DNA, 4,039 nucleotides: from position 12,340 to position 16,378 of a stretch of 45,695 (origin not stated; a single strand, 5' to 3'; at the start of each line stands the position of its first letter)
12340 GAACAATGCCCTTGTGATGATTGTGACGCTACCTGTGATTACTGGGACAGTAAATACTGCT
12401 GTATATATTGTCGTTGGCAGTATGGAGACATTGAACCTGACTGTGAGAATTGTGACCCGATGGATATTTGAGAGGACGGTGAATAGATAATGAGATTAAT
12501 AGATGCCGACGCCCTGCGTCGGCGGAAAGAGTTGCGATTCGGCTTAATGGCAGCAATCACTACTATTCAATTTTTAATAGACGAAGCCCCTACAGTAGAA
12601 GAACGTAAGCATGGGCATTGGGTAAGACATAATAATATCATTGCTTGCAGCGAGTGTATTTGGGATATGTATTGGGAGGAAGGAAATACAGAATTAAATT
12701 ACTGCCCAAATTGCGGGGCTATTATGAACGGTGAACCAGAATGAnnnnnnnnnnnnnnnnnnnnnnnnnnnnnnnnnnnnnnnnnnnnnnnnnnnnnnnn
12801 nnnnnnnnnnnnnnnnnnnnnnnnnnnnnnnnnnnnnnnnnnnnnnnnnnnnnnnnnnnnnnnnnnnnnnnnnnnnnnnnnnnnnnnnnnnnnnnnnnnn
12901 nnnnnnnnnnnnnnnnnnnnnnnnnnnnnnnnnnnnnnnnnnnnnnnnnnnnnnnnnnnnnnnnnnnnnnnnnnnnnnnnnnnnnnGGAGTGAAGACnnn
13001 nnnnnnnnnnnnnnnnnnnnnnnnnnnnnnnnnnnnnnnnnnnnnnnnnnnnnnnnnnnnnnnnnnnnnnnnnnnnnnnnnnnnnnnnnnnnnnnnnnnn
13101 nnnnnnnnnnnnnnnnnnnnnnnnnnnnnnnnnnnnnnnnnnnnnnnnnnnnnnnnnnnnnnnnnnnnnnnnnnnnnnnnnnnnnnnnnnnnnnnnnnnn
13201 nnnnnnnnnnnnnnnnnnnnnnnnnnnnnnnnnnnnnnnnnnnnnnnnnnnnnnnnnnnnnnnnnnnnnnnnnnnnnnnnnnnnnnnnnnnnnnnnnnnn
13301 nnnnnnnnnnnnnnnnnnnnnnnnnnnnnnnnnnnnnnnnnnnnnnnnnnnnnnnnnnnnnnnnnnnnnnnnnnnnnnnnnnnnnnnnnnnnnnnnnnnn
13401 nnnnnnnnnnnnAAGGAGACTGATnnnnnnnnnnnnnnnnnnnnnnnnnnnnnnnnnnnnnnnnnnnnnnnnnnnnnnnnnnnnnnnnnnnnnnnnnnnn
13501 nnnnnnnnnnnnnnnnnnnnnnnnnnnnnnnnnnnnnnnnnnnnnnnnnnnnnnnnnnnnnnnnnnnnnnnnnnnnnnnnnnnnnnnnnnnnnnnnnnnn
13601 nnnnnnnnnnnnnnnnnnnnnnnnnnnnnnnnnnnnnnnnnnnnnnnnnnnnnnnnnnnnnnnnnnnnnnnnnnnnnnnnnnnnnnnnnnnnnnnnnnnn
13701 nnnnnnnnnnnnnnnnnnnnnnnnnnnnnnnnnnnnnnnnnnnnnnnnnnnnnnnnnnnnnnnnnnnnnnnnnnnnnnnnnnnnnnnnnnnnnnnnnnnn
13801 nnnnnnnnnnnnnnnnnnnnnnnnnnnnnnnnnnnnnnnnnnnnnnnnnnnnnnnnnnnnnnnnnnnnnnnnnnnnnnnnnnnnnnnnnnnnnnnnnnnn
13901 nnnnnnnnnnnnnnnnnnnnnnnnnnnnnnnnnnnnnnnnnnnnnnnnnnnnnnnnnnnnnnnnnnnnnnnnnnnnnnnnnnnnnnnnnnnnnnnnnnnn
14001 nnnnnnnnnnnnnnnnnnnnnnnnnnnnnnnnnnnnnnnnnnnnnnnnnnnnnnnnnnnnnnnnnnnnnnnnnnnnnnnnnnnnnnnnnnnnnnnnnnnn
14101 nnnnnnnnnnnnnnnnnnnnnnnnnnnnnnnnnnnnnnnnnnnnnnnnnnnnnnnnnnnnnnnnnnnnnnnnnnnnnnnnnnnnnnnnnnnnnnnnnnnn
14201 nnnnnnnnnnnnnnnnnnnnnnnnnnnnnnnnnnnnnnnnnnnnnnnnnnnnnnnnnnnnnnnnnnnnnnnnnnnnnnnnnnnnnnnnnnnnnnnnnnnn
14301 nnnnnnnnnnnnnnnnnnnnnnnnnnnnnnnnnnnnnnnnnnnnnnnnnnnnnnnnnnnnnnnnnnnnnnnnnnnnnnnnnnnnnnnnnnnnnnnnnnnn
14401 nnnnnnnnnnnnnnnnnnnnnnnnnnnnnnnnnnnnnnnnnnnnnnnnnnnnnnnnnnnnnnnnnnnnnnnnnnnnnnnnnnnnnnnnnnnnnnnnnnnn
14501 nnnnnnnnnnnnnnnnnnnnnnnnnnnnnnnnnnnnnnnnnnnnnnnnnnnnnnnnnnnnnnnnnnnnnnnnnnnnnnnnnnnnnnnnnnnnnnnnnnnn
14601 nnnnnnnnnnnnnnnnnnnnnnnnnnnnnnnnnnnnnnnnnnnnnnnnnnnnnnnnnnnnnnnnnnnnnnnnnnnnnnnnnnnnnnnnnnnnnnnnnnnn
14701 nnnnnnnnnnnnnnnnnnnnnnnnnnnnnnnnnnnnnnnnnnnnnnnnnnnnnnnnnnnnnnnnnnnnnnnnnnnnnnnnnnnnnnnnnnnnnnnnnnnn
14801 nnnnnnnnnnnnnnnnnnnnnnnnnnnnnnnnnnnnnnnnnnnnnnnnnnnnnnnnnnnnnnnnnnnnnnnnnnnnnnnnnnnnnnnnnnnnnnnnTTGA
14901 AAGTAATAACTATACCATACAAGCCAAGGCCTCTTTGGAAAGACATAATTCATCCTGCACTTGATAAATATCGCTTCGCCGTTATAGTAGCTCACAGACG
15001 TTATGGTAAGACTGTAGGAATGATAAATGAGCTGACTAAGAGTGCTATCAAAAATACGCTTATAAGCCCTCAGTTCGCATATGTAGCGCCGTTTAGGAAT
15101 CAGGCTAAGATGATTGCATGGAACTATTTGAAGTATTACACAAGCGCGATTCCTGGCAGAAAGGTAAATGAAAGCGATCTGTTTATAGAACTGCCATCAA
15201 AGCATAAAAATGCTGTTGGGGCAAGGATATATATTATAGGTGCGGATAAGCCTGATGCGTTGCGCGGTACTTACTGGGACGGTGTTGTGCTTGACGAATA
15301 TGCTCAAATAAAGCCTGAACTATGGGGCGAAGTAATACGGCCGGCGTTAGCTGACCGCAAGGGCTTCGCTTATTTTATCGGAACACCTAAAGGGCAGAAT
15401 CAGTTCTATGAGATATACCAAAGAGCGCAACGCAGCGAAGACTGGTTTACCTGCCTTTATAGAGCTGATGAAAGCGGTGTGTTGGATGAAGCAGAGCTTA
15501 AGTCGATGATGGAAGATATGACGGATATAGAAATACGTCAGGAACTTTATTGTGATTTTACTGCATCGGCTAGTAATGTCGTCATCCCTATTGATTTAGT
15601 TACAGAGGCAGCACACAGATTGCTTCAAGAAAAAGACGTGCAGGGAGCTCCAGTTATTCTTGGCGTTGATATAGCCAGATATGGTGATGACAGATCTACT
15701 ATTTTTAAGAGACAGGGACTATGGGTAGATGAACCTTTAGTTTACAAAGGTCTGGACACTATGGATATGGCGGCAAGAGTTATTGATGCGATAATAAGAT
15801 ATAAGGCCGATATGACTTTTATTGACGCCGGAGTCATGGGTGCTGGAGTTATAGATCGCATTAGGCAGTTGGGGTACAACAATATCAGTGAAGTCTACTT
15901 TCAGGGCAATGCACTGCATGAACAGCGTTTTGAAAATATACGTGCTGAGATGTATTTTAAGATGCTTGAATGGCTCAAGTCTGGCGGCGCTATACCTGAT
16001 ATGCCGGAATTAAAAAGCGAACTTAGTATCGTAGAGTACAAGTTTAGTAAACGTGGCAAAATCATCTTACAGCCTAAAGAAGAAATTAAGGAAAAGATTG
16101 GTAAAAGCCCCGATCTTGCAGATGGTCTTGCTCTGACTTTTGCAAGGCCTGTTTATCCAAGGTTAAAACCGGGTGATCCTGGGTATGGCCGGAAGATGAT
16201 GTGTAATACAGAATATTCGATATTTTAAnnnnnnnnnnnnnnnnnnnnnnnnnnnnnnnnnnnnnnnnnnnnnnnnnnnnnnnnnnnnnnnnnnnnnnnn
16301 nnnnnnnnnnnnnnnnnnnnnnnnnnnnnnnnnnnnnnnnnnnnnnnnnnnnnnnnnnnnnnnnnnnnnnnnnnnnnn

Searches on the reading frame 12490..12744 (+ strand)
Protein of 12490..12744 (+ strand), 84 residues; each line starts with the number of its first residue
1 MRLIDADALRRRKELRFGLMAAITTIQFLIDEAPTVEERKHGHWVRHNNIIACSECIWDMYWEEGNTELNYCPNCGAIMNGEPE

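Call 82: search_protein_families(library=phrogs, proteins=[window:12490-12744:+], max_evalue=0.001)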
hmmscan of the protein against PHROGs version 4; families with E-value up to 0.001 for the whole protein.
window:12490-12744:+ (84 aa): 2 families
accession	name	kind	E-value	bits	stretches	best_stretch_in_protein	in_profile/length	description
phrog_22543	-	unknown function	7.9e-08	33.7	1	33-82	47-100/105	-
phrog_1494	-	unknown function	2.6e-05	24.5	1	43-83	172-213/226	-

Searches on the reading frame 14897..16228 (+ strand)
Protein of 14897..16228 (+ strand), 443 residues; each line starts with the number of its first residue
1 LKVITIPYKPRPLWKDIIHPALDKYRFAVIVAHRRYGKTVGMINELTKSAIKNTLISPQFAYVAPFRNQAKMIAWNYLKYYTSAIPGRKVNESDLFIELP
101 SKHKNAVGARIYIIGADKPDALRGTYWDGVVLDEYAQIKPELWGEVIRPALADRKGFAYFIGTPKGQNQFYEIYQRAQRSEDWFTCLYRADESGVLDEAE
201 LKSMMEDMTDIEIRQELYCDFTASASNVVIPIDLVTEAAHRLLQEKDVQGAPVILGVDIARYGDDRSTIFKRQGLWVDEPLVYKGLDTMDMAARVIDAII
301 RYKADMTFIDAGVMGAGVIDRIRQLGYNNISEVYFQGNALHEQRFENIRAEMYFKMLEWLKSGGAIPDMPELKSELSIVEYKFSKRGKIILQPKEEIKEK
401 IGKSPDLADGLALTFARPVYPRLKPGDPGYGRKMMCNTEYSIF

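Call 6: search_protein_families(library=phrogs, proteins=[window:14897-16228:+], max_evalue=0.0001)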
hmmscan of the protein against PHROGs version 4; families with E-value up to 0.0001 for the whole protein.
window:14897-16228:+ (443 aa): 4 families
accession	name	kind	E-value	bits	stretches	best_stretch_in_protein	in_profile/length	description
phrog_2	-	head and packaging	1.4e-51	177.2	1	6-425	262-600/807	terminase large subunit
phrog_7579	-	head and packaging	8e-11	42.6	1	18-205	10-189/239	terminase large subunit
phrog_9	-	head and packaging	1.1e-07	32.2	1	54-268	253-497/812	terminase large subunit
phrog_5909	-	head and packaging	6.9e-06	26.4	1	162-337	7-197/285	terminase large subunit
